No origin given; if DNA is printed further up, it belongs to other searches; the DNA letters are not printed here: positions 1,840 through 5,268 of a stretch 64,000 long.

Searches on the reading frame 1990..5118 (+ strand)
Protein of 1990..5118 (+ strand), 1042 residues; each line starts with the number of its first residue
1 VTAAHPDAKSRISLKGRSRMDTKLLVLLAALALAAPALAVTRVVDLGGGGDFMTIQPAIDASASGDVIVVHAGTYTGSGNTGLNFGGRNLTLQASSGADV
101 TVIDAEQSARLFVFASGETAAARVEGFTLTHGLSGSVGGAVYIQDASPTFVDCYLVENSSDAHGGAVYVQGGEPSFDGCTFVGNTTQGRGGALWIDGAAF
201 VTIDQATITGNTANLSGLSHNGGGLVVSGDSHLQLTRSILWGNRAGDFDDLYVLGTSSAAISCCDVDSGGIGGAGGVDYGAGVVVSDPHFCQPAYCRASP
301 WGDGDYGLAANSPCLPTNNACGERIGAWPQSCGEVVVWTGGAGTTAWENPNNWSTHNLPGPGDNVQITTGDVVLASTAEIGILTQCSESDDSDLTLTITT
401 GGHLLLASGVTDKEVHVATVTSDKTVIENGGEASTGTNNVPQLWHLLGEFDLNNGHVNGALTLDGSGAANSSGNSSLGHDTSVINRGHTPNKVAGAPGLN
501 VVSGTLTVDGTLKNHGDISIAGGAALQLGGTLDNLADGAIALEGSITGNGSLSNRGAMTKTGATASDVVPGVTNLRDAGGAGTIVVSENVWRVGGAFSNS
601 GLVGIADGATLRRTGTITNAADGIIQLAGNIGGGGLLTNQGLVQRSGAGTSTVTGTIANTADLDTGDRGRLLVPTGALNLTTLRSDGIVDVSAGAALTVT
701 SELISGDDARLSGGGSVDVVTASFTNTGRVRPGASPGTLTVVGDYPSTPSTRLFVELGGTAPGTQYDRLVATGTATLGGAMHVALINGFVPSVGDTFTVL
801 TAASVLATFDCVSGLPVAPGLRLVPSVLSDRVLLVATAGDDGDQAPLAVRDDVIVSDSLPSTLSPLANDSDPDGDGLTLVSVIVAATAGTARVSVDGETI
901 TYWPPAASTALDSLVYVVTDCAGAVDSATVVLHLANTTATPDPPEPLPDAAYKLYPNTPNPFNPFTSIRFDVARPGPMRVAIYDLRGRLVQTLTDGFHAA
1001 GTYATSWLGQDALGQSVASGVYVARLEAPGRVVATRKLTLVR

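Call 48: search_protein_families(library=pfam, proteins=[window:1990-5118:+], max_evalue=0.00001)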
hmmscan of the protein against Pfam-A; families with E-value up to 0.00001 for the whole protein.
window:1990-5118:+ (1042 aa): 4 families
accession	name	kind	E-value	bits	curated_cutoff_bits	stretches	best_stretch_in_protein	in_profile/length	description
PF17963.7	Big_9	-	7.8e-14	52.8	23.6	1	844-932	2-88/89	Bacterial Ig domain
PF17892.7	Cadherin_5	-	3.6e-07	30.4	26.5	1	865-934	29-97/98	Cadherin-like domain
PF13860.13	FlgD_ig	-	2.3e-06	27.9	27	0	979-1027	26-74/79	FlgD Ig-like domain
PF17803.7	Cadherin_4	-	5.7e-06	27.2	25.1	1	843-898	11-68/71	Bacterial cadherin-like domain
